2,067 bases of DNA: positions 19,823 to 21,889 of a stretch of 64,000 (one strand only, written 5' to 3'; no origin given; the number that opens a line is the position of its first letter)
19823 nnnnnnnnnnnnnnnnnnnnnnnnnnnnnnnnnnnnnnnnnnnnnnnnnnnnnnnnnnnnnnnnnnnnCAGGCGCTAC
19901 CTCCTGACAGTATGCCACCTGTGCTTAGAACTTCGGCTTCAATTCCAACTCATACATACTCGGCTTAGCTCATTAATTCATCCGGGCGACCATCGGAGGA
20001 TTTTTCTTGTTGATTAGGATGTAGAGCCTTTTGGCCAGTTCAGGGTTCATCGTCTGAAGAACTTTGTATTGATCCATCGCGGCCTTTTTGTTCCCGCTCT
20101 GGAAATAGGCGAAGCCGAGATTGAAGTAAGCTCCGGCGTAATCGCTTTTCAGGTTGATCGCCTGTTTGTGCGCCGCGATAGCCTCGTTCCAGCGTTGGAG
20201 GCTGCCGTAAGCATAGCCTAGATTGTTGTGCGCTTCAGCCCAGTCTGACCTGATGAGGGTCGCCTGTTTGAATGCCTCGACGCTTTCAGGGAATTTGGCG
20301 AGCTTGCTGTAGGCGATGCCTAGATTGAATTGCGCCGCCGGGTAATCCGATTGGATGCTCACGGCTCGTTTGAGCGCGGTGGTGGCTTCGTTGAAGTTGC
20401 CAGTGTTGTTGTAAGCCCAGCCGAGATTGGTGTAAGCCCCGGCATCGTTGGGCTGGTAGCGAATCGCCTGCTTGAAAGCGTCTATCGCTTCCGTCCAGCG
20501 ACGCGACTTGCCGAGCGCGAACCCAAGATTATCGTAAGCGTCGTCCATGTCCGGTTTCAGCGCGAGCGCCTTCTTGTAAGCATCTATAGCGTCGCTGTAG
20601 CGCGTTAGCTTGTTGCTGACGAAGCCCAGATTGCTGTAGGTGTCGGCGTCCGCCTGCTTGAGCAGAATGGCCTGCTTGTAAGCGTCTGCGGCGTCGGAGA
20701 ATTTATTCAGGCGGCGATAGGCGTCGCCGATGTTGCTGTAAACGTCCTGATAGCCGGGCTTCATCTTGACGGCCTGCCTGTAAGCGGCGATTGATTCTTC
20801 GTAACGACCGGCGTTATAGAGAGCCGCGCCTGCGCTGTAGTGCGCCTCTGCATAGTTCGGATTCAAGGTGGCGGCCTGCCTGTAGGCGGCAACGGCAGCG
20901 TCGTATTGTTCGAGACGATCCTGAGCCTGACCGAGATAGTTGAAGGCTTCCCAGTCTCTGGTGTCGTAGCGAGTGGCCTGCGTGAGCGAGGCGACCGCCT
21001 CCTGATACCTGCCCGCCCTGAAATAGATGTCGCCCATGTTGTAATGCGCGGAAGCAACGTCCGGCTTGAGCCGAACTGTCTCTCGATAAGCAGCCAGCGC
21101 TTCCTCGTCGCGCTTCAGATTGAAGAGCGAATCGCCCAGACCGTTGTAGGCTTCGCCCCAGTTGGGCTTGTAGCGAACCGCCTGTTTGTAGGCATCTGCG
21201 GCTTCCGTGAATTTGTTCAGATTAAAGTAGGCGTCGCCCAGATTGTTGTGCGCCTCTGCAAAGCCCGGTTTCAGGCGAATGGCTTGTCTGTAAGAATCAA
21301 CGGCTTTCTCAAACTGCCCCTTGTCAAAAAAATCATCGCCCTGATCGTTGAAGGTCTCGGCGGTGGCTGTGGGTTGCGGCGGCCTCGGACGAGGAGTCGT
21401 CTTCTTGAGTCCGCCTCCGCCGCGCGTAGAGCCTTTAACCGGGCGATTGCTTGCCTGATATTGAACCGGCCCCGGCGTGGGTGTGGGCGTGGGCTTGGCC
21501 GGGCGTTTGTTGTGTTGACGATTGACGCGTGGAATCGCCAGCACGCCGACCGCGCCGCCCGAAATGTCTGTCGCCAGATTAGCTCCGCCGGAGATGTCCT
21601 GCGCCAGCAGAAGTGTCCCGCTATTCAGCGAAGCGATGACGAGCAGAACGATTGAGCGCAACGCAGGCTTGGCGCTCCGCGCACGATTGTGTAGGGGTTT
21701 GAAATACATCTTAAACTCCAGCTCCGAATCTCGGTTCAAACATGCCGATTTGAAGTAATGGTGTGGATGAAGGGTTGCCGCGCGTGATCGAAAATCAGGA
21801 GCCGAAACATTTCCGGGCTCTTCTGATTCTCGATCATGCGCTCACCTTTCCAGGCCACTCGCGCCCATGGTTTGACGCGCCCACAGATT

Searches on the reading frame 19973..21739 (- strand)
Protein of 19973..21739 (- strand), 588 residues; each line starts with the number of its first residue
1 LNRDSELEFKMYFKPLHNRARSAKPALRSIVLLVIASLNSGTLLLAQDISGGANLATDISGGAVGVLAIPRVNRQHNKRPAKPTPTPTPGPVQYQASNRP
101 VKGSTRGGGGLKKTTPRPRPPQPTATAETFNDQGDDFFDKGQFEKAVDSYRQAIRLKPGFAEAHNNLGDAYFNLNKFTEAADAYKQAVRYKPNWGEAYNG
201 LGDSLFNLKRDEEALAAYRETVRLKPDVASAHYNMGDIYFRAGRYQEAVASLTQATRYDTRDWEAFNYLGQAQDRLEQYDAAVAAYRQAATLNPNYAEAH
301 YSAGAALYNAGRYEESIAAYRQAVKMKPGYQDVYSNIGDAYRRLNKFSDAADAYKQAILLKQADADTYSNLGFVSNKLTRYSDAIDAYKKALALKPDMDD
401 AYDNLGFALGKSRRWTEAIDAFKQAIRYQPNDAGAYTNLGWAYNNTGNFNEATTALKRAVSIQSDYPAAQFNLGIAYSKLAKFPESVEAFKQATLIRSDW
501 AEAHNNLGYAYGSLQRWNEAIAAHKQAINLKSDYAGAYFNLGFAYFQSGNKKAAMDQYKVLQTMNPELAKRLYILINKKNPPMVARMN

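Call 45: search_protein_families(library=pfam, proteins=[window:19973-21739:-], max_evalue=0.001)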
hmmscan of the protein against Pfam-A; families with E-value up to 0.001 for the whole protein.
window:19973-21739:- (588 aa): 27 families (the best 25 are shown)
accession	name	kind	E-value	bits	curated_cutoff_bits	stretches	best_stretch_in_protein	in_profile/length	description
PF13414.12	TPR_11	-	5.6e-97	317.6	26.8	12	134-174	1-41/42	TPR repeat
PF00515.34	TPR_1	-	6.9e-83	269.8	27.8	11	161-193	1-33/34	Tetratricopeptide repeat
PF07719.23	TPR_2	-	4.9e-79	254.5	27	8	161-193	1-33/34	Tetratricopeptide repeat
PF13181.12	TPR_8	-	1.4e-66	215.5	25.7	5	161-193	1-33/34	Tetratricopeptide repeat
PF13432.12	TPR_16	-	4.5e-57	190.4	32.7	6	132-189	2-59/65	Tetratricopeptide repeat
PF13424.12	TPR_12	-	1.2e-46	157.2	30.1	7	197-257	5-73/77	Tetratricopeptide repeat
PF13431.12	TPR_17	-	6.7e-45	148.1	24.4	2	421-452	1-32/34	Tetratricopeptide repeat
PF14559.12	TPR_19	-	1.1e-41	141.4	25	8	138-201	2-64/68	Tetratricopeptide repeat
PF13374.12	TPR_10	-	2.9e-36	122.9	27.5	1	433-462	2-31/42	Tetratricopeptide repeat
PF13176.12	TPR_7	-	5.8e-35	116.8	27.9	0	231-262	1-34/36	Tetratricopeptide repeat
PF13174.12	TPR_6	-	7.6e-28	95.7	26.3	0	231-255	2-26/33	Tetratricopeptide repeat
PF13428.12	TPR_14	-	1.1e-27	94.1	23.5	0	298-334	2-38/44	Tetratricopeptide repeat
PF13371.12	TPR_9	-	8.3e-26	90.2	35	1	412-468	8-64/73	Tetratricopeptide repeat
PF23914.1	TPR_CcmH_CycH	-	4.2e-16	59.6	42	1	307-401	60-157/158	Cytochrome c-type biogenesis protein H TPR domain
PF12895.13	ANAPC3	-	3.1e-15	56.6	27.2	1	258-322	18-81/82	Anaphase-promoting complex, cyclosome, subunit 3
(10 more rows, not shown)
